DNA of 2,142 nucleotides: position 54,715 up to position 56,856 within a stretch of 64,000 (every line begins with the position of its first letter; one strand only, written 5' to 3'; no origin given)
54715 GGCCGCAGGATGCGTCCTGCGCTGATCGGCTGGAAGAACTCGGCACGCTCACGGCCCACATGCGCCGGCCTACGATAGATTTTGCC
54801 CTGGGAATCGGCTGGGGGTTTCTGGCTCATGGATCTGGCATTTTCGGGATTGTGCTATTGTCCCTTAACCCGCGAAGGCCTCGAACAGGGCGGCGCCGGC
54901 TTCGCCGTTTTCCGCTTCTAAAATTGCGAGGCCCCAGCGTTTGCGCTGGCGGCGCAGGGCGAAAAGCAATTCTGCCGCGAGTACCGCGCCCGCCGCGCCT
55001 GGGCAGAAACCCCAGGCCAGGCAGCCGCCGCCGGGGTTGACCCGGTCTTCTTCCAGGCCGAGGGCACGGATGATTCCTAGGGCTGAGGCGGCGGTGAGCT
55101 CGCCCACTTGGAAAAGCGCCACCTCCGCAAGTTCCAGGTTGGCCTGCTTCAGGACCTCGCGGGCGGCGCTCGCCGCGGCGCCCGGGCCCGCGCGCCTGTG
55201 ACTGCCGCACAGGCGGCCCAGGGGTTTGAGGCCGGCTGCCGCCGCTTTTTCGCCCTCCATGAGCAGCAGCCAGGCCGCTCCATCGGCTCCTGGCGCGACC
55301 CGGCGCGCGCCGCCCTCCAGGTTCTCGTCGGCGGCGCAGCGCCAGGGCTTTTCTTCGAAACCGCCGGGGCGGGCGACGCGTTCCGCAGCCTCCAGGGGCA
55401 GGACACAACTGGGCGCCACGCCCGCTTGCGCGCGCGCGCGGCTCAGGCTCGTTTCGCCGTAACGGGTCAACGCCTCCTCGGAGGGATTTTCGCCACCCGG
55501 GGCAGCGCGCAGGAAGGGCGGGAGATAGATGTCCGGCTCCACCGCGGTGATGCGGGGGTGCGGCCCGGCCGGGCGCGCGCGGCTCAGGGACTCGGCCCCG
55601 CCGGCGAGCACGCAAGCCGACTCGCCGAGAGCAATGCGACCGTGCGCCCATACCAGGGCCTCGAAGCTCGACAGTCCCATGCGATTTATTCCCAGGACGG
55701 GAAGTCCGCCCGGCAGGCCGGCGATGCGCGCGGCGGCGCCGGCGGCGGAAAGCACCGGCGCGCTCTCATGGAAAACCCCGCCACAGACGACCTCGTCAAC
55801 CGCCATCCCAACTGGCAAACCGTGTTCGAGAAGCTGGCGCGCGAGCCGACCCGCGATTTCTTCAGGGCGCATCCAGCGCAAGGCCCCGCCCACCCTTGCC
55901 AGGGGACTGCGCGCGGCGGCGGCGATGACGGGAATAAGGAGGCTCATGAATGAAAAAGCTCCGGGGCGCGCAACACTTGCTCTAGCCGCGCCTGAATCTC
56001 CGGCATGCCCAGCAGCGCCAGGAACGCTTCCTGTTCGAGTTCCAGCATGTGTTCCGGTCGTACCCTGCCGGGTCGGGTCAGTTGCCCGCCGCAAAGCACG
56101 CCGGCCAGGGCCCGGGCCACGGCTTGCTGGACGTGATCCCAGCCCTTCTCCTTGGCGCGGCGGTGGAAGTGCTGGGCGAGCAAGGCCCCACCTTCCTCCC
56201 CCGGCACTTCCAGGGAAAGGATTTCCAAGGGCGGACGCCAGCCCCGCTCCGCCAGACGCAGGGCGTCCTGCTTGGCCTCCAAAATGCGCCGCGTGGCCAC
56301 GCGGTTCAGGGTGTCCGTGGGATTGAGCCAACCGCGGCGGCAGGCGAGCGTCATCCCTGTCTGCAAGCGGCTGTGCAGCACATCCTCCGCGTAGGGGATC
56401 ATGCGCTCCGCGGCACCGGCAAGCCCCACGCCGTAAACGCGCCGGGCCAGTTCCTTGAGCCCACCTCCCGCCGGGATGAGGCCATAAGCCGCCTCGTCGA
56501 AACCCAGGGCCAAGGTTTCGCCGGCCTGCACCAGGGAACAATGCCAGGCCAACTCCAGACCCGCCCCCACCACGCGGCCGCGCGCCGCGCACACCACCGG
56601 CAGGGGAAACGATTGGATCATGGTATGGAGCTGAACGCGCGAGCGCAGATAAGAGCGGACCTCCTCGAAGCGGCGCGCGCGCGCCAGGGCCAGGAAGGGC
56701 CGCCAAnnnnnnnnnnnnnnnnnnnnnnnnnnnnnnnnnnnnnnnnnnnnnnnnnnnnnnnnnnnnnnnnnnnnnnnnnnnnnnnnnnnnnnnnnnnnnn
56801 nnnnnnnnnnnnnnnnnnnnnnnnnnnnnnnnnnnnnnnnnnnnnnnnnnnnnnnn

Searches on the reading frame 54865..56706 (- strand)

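Call 61: search_protein_families(library=pfam, proteins=[window:54865-56706:-], max_evalue=0.001)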
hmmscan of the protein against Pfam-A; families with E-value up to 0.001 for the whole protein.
window:54865-56706:- (613 aa): 2 families
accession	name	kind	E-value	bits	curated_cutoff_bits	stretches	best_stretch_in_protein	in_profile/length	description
PF00108.29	Thiolase_N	-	7.4e-16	58.7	26.4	1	260-379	2-120/260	Thiolase, N-terminal domain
PF02803.24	Thiolase_C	-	1.9e-13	50.6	27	1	512-609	25-122/123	Thiolase, C-terminal domain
